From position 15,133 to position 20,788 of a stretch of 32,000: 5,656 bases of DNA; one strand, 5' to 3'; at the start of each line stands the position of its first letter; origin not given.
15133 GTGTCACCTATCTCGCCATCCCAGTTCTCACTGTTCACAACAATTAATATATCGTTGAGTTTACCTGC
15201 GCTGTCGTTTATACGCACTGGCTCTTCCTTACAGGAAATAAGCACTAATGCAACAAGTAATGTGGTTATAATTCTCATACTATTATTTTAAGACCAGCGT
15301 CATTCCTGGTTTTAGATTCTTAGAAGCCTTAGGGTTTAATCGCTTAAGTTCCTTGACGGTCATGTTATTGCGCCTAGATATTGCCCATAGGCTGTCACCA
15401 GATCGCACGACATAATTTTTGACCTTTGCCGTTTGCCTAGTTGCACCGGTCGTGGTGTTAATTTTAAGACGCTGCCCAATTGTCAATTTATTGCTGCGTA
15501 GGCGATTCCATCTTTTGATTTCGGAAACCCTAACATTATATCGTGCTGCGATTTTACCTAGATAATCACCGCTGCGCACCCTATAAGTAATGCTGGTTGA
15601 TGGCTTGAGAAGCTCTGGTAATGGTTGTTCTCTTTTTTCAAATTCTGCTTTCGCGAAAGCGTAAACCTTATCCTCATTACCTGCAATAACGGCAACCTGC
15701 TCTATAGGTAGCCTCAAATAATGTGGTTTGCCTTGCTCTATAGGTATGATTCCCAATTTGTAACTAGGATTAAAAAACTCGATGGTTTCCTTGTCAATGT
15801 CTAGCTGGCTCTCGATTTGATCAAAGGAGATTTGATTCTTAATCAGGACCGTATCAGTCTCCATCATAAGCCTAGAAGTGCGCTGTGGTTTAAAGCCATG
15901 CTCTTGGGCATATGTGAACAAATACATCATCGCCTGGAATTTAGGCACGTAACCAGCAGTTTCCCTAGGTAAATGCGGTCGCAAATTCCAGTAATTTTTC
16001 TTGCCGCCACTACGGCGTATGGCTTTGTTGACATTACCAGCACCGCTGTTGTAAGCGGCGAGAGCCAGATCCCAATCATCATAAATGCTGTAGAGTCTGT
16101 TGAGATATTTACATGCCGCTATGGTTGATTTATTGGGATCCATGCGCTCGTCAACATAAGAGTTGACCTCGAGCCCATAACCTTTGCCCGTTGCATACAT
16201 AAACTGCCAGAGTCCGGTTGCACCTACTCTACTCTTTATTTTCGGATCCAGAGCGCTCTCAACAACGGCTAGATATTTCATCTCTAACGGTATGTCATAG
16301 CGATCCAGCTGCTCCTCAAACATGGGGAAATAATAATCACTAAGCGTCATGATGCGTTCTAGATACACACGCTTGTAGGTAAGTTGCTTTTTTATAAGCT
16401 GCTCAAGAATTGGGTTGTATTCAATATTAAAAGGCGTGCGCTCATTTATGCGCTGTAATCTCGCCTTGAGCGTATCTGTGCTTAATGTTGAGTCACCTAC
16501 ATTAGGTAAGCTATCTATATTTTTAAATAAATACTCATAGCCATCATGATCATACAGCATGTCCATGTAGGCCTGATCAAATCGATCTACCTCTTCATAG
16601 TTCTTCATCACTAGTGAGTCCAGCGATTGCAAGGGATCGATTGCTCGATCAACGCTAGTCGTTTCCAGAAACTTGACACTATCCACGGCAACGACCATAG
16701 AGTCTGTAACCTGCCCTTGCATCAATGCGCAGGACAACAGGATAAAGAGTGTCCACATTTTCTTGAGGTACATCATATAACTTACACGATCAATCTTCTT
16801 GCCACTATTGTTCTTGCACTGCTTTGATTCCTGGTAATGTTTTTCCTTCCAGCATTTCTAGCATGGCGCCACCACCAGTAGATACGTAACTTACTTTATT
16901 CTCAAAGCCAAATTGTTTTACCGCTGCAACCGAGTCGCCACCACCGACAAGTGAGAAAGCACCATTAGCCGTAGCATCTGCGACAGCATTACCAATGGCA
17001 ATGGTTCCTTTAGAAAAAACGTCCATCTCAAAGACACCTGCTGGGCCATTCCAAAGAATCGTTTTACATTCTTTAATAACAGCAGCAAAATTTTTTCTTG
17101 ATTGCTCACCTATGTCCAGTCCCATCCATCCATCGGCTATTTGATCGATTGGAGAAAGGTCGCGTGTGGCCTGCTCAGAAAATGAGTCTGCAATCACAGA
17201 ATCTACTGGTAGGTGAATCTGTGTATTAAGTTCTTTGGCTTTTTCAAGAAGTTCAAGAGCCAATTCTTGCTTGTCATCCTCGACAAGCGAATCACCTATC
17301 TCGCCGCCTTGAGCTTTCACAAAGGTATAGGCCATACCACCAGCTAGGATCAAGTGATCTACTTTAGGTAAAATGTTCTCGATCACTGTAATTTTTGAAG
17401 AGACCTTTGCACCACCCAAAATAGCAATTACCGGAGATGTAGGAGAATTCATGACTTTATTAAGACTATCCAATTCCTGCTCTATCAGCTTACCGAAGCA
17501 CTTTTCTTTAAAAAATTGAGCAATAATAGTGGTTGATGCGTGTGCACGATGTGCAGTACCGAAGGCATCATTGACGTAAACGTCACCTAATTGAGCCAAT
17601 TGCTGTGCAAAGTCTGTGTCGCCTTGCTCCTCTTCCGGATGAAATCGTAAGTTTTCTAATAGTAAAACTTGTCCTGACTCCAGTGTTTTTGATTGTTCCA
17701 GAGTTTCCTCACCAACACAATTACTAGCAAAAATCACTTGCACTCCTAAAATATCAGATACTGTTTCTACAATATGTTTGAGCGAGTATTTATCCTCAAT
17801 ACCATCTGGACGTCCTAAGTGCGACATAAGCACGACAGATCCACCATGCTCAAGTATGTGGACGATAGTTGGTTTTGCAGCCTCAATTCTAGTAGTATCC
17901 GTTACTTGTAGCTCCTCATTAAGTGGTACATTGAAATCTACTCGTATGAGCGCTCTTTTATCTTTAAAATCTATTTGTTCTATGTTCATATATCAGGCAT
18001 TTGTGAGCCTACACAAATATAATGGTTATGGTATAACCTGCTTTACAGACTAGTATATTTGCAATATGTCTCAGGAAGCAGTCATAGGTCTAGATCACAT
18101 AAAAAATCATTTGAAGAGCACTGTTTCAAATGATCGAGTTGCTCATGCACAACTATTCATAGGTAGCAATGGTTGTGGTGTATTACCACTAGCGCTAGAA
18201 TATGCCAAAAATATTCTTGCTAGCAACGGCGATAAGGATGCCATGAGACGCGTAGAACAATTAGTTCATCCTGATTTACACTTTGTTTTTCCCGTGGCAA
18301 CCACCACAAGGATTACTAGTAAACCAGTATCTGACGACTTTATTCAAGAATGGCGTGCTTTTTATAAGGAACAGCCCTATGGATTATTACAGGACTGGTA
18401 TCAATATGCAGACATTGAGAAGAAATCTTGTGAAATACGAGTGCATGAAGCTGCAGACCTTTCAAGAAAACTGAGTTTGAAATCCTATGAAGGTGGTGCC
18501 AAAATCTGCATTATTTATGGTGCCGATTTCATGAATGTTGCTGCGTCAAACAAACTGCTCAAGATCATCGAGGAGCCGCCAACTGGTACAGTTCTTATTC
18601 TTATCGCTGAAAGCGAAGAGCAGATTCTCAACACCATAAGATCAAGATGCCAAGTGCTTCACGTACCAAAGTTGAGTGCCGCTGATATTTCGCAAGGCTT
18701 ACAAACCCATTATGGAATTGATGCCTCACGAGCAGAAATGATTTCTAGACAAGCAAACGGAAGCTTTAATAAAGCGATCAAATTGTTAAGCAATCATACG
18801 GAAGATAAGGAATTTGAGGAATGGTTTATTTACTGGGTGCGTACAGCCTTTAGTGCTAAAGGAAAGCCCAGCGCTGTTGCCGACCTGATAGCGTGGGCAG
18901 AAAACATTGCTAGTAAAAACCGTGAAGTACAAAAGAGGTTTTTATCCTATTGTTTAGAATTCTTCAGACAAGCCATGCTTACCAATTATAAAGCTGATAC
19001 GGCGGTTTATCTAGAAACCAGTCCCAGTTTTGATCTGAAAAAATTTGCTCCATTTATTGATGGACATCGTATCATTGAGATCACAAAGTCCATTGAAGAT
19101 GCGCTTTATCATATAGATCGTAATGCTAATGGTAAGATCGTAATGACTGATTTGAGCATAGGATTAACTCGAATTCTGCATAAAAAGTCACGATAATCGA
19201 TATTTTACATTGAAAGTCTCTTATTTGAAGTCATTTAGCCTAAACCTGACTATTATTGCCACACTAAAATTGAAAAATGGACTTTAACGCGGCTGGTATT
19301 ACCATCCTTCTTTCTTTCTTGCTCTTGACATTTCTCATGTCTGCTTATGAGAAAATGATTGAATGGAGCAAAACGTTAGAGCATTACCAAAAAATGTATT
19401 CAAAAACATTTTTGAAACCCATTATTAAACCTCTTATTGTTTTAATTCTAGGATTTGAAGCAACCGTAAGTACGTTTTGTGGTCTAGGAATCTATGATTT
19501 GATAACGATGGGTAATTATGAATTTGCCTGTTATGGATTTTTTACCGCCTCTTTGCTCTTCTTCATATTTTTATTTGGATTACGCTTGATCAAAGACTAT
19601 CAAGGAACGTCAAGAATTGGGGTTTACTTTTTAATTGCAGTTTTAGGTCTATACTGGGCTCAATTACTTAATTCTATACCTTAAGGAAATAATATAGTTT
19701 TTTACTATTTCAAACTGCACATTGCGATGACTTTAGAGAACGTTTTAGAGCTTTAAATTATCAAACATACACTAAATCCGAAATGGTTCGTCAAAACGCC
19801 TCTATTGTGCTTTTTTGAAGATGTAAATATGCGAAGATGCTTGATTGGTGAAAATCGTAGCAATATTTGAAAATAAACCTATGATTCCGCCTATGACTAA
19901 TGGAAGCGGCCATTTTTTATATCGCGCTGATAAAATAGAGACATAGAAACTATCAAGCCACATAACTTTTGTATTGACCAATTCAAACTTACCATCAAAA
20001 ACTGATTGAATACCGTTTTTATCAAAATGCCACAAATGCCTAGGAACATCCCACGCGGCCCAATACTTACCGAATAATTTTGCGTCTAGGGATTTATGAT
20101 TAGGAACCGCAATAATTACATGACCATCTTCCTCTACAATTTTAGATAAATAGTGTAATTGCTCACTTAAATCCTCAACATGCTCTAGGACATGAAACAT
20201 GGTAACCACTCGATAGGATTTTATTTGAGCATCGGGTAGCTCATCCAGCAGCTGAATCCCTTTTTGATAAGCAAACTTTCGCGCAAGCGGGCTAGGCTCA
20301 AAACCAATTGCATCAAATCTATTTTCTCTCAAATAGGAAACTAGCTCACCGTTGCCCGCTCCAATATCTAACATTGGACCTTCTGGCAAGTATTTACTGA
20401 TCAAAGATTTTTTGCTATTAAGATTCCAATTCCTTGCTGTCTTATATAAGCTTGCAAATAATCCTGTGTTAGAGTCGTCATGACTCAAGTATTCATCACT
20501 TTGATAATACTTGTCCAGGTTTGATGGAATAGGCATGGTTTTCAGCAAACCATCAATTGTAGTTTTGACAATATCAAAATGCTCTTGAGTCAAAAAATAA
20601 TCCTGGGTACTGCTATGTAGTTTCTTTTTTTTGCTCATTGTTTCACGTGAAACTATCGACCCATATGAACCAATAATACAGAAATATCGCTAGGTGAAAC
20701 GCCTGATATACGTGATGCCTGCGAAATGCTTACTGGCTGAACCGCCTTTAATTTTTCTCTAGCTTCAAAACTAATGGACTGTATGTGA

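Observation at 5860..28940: A perfect 14-bp palindrome, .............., occurs seven times, always inside unrelated protein-coding genes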

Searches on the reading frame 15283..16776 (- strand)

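Call 60: search_protein_families(library=pfam, proteins=[window:15283-16776:-], max_evalue=0.00001)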
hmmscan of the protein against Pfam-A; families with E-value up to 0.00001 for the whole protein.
window:15283-16776:- (497 aa): 2 families
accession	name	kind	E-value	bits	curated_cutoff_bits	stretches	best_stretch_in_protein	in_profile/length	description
PF01476.26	LysM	-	1.1e-29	102.5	20.9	2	398-439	1-42/43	LysM domain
PF01464.25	SLT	-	8.3e-29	100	21.3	1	157-261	7-113/117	Transglycosylase SLT domain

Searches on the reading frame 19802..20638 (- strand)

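Call 60: search_protein_families(library=pfam, proteins=[window:19802-20638:-], max_evalue=0.00001)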
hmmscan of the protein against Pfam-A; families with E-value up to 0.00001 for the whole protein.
window:19802-20638:- (278 aa): 3 families
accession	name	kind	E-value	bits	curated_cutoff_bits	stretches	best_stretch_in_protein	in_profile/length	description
PF13489.12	Methyltransf_23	-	7.9e-21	74.9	27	1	85-214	22-154/164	Methyltransferase domain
PF08242.18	Methyltransf_12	-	1.1e-07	32.9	30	1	90-174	1-98/98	Methyltransferase domain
PF08241.18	Methyltransf_11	-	2.7e-07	31.6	21.2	1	90-176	1-95/95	Methyltransferase domain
